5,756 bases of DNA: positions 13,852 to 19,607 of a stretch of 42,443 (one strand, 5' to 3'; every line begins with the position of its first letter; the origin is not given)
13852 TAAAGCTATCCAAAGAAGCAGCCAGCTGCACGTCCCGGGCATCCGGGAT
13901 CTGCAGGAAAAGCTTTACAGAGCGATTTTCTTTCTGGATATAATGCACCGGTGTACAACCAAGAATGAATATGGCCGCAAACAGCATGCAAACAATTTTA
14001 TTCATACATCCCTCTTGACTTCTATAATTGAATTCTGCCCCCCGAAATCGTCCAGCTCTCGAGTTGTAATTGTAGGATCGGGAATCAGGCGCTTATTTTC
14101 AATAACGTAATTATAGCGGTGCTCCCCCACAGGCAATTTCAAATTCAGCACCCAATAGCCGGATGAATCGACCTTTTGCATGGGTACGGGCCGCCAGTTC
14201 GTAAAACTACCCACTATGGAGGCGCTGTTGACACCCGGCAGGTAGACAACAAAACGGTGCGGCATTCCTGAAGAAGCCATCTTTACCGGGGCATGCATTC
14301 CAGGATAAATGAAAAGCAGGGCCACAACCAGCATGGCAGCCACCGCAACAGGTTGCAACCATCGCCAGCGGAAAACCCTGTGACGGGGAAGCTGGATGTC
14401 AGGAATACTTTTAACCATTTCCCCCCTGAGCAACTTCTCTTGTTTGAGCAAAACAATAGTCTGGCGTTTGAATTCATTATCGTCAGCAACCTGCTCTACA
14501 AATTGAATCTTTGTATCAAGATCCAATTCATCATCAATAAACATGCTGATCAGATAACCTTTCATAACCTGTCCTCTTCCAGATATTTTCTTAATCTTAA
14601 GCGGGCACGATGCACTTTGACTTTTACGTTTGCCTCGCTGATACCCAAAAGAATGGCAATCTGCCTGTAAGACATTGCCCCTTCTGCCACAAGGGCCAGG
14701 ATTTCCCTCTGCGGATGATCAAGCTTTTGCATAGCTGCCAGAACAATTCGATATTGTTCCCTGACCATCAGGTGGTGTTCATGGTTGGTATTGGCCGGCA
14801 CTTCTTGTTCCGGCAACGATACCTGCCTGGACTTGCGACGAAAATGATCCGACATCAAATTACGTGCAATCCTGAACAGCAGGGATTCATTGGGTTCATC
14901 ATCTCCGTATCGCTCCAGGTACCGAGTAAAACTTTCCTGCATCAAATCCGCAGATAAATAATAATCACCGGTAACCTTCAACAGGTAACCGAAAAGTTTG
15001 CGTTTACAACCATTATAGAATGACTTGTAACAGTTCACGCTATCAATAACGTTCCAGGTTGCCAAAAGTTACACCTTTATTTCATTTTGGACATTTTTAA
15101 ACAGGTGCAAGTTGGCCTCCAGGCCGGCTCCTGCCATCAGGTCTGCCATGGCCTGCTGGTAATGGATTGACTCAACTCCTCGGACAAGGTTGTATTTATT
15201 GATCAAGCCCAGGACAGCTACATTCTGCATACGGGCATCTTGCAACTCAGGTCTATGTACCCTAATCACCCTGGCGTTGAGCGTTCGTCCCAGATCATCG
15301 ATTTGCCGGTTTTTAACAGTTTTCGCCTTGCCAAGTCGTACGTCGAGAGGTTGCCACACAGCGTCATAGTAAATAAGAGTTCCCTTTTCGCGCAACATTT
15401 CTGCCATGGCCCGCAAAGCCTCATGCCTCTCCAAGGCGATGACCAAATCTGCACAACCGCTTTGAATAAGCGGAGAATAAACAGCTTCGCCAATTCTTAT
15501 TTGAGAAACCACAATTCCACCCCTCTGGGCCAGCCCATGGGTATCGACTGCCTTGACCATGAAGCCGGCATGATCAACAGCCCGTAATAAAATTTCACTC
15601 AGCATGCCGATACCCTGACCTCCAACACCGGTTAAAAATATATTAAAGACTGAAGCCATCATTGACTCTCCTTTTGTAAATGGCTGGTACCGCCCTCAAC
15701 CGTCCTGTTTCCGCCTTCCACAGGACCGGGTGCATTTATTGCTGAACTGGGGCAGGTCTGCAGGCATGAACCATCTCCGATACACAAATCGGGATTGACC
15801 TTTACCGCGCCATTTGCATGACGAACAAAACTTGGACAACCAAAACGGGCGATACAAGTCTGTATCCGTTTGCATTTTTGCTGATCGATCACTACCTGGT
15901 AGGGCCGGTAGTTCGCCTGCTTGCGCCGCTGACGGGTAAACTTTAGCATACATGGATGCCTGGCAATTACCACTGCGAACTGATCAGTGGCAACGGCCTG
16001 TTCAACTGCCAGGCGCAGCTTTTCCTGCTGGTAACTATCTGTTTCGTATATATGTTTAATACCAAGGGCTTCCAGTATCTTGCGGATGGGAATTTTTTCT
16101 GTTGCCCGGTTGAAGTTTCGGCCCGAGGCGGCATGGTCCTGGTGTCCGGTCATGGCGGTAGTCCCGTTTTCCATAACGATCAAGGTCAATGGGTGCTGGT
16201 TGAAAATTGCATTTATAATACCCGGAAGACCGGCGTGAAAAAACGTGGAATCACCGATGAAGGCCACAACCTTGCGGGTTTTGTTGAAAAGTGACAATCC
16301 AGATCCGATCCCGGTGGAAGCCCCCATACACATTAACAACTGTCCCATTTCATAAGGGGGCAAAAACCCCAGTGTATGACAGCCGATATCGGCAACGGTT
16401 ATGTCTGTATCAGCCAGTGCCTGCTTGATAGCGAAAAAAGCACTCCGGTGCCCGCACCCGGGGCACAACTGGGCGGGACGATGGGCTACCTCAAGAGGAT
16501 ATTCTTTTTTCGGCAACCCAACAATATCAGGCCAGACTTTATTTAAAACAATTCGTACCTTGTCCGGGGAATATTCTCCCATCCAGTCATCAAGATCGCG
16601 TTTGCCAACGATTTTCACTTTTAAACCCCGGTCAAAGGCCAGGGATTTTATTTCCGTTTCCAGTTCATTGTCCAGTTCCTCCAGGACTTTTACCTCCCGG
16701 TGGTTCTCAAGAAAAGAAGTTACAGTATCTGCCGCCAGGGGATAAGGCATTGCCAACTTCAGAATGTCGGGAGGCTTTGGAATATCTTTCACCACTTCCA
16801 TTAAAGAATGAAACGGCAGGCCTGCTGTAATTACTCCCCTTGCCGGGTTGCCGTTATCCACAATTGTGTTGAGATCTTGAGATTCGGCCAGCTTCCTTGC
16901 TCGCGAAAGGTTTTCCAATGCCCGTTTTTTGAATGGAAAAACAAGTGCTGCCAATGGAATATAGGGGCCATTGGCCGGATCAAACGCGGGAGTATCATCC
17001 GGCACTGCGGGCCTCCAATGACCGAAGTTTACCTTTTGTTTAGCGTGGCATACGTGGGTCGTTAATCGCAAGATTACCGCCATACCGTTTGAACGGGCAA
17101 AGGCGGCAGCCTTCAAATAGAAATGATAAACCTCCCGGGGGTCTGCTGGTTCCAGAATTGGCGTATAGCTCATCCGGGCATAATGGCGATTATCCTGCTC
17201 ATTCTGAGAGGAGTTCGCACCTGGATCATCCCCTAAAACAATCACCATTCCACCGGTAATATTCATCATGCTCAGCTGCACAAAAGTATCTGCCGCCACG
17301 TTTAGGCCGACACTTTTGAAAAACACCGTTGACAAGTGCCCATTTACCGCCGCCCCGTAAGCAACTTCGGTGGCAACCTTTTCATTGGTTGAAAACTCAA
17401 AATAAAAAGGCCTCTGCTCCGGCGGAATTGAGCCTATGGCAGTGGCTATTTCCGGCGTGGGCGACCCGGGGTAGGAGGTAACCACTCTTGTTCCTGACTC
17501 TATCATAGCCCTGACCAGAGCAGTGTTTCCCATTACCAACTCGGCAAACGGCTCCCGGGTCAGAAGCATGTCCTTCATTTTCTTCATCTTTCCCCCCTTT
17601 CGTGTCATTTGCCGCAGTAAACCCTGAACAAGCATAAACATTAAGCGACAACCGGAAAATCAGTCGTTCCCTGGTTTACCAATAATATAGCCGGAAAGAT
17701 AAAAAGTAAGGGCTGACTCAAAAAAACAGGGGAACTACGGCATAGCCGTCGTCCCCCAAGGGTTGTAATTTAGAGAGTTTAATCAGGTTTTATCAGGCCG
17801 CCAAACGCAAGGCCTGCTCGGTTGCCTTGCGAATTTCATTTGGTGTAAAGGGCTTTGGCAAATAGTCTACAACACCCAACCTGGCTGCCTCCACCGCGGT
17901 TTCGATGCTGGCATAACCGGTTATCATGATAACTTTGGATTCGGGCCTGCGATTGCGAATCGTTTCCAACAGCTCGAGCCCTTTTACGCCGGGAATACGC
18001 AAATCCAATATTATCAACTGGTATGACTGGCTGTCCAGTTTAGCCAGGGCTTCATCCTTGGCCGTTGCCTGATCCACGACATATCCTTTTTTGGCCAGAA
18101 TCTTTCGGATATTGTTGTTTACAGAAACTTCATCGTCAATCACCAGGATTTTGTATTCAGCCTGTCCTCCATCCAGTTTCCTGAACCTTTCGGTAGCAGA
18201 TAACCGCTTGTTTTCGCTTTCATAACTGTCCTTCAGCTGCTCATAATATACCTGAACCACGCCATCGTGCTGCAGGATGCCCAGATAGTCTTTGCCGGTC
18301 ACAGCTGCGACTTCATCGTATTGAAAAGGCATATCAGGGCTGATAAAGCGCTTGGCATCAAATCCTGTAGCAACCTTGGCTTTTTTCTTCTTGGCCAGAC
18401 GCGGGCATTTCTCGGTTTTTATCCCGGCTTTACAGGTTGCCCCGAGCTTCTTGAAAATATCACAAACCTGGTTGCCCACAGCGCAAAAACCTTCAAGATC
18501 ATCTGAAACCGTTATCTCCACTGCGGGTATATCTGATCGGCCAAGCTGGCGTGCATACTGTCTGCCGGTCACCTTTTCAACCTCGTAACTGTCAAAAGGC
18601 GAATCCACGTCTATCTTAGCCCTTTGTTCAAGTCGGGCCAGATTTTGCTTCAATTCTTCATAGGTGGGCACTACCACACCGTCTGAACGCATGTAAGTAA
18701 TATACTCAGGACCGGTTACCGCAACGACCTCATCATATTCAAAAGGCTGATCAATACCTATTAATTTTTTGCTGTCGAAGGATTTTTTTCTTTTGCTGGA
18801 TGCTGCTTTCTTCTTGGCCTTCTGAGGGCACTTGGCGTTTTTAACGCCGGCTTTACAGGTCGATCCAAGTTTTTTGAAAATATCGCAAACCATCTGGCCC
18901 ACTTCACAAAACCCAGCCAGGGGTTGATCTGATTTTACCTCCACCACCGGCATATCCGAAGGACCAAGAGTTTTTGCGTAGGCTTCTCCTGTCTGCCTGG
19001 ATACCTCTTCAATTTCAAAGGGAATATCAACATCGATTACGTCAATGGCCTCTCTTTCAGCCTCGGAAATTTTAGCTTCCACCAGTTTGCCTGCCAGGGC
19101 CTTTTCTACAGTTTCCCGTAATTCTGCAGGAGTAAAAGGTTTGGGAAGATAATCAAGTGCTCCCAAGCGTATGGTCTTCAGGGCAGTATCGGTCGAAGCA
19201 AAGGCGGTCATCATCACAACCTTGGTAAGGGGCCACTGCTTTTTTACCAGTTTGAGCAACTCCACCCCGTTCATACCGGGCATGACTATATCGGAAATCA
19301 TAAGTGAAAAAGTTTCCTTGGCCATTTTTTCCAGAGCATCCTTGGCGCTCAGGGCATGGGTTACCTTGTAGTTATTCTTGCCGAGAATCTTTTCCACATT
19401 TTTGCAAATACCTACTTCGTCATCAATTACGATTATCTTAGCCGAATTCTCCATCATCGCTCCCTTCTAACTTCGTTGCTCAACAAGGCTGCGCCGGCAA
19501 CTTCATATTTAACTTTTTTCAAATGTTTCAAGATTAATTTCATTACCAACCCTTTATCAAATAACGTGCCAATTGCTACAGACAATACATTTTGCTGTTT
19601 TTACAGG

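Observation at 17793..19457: Orphan REC, two Cys4 modules, REC protein with an unrecognised duplicated domain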

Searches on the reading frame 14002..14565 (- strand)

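Call 13: search_protein_families(library=pfam, proteins=[window:14002-14565:-], max_evalue=0.001)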
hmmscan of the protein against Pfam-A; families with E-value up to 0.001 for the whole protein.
window:14002-14565:- (187 aa): 2 families
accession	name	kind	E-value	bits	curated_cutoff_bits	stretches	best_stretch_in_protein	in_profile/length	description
PF16561.11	AMPK1_CBM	-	1.3e-09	38.6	26.8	1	111-185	10-81/85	Glycogen recognition site of AMP-activated protein kinase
PF02922.24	CBM_48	-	8.2e-06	26.5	22.4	1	104-159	14-72/83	Carbohydrate-binding module 48 (Isoamylase N-terminal domain)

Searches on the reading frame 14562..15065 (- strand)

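Call 13: search_protein_families(library=pfam, proteins=[window:14562-15065:-], max_evalue=0.001)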
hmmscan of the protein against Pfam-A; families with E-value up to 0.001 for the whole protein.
window:14562-15065:- (167 aa): 4 families
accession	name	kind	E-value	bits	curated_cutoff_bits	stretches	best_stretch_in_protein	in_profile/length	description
PF08281.18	Sigma70_r4_2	-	1.3e-13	50.8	25.7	1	106-158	2-54/54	Sigma-70, region 4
PF04542.20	Sigma70_r2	-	4.9e-09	36.3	24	1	17-80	2-70/71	Sigma-70 region 2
PF04545.22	Sigma70_r4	-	1.7e-08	34.3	24.1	1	111-160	1-50/50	Sigma-70, region 4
PF00196.25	GerE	-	0.00029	20.8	23.5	1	119-156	7-41/57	Bacterial regulatory proteins, luxR family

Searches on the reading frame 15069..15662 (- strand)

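Call 13: search_protein_families(library=pfam, proteins=[window:15069-15662:-], max_evalue=0.001)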
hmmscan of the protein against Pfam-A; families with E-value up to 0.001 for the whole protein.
window:15069-15662:- (197 aa): 1 family
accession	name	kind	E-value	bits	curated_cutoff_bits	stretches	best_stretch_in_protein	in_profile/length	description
PF01558.24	POR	-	9.8e-26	91.4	27.4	1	14-189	1-169/173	Pyruvate ferredoxin/flavodoxin oxidoreductase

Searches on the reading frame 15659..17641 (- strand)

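Call 13: search_protein_families(library=pfam, proteins=[window:15659-17641:-], max_evalue=0.001)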
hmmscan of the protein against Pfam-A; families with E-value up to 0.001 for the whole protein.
window:15659-17641:- (660 aa): 5 families
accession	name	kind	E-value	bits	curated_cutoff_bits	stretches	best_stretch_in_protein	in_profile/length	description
PF02775.26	TPP_enzyme_C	-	7.6e-23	81.4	21.9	1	418-559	1-150/151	Thiamine pyrophosphate enzyme, C-terminal TPP binding domain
PF01855.24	POR_N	-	2.3e-09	37.8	27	1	45-206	2-167/231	Pyruvate flavodoxin/ferredoxin oxidoreductase, thiamine diP-bdg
PF13237.11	Fer4_10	-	5.5e-05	23.5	25.5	1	583-631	2-53/53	4Fe-4S dicluster domain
PF00037.32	Fer4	-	5.5e-05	23.3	21.1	1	613-635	1-23/24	4Fe-4S binding domain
PF12837.12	Fer4_6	-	0.00068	19.9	25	1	613-635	2-24/24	4Fe-4S binding domain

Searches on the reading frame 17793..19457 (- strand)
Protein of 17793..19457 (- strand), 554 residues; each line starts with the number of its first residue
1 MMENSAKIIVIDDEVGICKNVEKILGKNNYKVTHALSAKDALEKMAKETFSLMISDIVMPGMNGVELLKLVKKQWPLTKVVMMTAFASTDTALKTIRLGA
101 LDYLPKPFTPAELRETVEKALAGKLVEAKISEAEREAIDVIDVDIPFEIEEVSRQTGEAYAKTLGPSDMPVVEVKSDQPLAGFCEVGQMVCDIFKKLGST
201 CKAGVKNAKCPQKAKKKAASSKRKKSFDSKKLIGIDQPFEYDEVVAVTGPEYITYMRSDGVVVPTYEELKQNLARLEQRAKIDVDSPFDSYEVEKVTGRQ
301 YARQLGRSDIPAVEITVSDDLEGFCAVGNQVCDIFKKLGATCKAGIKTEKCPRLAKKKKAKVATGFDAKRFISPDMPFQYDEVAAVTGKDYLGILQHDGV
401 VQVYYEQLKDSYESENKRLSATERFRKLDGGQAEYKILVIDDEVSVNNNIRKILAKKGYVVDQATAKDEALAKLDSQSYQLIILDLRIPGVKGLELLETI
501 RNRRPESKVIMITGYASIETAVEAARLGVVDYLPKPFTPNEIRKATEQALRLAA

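Call 3: search_protein_families(library=pfam, proteins=[window:17796-19457:-], max_evalue=1)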
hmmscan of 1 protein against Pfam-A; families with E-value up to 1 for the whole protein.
window:17796-19457:- (554 aa): 6 families
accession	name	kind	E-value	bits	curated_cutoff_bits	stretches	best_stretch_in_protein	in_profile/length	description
PF00072.30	Response_reg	-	3e-61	204.9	30.2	2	437-546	1-110/111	Response regulator receiver domain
PF23198.2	PDE8A_N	-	6.9e-05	23.2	29.6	1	437-513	13-90/147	PDE8A-like, N-terminal domain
PF04651.18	Pox_A12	-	0.058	13.9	25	0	196-234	55-93/183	Poxvirus A12 protein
PF01206.22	TusA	-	0.063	13.6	28.6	0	2-33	24-55/70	Sulfurtransferase TusA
PF12606.13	RELT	-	0.55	9.8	25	0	186-204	16-34/42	Tumour necrosis factor receptor superfamily member 19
PF00614.28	PLDc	-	0.85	10.2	21.9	0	6-16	7-17/28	Phospholipase D Active site motif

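Call 4: search_protein_families(library=ncbifam, proteins=[window:17796-19457:-], max_evalue=1)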
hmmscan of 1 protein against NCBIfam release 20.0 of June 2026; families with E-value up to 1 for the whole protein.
window:17796-19457:- (554 aa): 109 families (the best 25 are shown)
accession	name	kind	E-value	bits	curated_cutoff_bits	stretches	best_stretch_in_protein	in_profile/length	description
NF053512.1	nitric_RR_NosR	exception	6.4e-50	170.4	400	2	8-127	1-121/422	response regulator c-di-GMP phosphodiesterase, NosR family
TIGR01818.1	ntrC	equivalog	2.8e-47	161.6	558.6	2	8-136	1-129/463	nitrogen regulation protein NR(I)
NF006900.1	PRK09390.1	equivalog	3e-46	157.5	255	2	2-138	1-136/203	response regulator FixJ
NF008469.0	PRK11361.1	equivalog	5.3e-45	154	714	2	2-132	1-131/461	acetoacetate metabolism transcriptional regulator AtoC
NF007689.0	PRK10365.1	equivalog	9.4e-45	153.2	760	2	1-128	1-129/441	sigma-54-dependent response regulator transcription factor ZraR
NF008176.1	PRK10923.1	equivalog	1.4e-41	142.5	620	2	6-123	4-121/469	nitrogen regulation protein NR(I)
NF051870.1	NAssimRespRegNtrX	equivalog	5.4e-41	140.9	600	2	436-548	3-117/452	nitrogen assimilation response regulator NtrX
NF053854.1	RespRegPhoBBctds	equivalog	3.2e-39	134.6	270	2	8-148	1-143/225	two-component system response regulator PhoB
NF033791.1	ActR_PrrA_rreg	equivalog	6.4e-39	133.7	250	2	436-546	3-113/173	ActR/PrrA/RegA family redox response regulator transcription factor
NF007005.1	PRK09468.1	equivalog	1.3e-38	132.8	331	2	4-151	2-150/237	osmolarity response regulator transcription factor OmpR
NF047793.1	ResRegPgtA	equivalog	2.1e-38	132.2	650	2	433-551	4-122/414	two-component system response regulator PgtA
NF045944.1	ResRegRpaBCyano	equivalog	1.3e-37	129.4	330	2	9-155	1-144/229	response regulator transcription factor RpaB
NF052313.1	T9SS_RR_PorX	equivalog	2.2e-37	129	300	2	436-547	2-113/513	T9SS response regulator signal transducer PorX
NF041946.1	LuxO_transreg_Vib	equivalog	2.3e-37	128.9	800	2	440-551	2-113/463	quorum-sensing sigma-54 dependent transcriptional regulator LuxO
NF041734.1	resp_reg_RppA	equivalog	3.5e-37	128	250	2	436-543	2-111/229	two-component system response regulator RppA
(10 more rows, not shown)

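Call 55: predict_structure(alignment_id=A2)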
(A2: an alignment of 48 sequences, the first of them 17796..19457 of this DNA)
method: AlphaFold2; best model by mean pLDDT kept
length: 554 residues; sequences in the alignment: 48
mean_pLDDT: 70.5   pTM: 0.34
mean pLDDT of the five models: 70.5, 66.6, 66.4, 65.4, 65.3
residues with pLDDT >= 90: 193; 70-90: 81; 50-70: 148; < 50: 132
segments of 3 or more residues with pLDDT < 50: 144-146, 164-179, 197-201, 203-211, 213-226, 233-238, 256-262, 279-286, 307-317, 319-321, 338-342, 344-365, 396-401, 424-432
pLDDT, mean of each block of 10 residues (from residue 1): 78 95 94 96 97 92 91 95 84 88 92 96 91 80 53 61 45 41 57 51 46 43 45 48 59 47 50 55 50 70 50 40 54 53 44 39 49 62 70 53 60 68 46 79 96 94 96 94 91 91 93 84 91 93 94 71
secondary structure, 60 per line:
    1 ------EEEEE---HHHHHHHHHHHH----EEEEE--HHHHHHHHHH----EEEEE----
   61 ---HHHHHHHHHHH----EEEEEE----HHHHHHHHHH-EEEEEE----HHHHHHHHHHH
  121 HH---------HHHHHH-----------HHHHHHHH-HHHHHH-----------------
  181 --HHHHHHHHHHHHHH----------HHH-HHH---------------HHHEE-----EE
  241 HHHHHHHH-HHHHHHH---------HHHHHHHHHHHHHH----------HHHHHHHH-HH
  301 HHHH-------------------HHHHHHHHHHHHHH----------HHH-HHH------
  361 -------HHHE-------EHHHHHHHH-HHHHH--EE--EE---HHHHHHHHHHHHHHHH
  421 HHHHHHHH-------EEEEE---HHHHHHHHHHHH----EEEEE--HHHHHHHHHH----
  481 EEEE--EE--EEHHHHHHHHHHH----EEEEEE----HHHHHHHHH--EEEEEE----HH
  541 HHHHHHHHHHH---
elements in order: E7-11 H15-26 E31-35 H38-47 E52-56 H64-74 E79-84 H89-98 E100-105 H110-122 H132-137 H149-156 H158-163 H183-196 H241-248 H250-256 H266-279 H290-297 H299-304 H324-337 H380-387 H389-393 H405-428 E436-440 H444-455 E460-464 H467-476 E481-484 H493-503 E508-513 H518-526 E529-534 H539-551

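Call 90: find_encoding_contigs(protein=window:17793-19457:-, flank=10000, max_places=3)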
Protein window:17793-19457:- (554 aa): 1 contig read that carries it; 1 place shown.
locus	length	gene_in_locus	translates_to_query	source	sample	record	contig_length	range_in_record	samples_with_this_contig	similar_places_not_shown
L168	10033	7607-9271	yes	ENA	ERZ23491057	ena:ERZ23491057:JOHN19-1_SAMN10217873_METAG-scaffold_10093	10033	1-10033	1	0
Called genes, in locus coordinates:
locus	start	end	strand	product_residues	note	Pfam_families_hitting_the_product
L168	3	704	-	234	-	?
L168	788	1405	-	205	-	PF07298:NnrU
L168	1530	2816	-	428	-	PF07690:MFS_1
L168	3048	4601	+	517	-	PF00072:Response_reg, PF00989:PAS, PF13426:PAS_9, PF00512:HisKA, PF02518:HATPase_c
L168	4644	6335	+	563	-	PF13426:PAS_9, PF00989:PAS, PF08448:PAS_4, PF13426:PAS_9, PF00158:Sigma54_activat, PF14532:Sigma54_activ_2, PF25601:AAA_lid_14, PF02954:HTH_8, +5 more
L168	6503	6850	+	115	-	-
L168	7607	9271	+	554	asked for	PF00072:Response_reg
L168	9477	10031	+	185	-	?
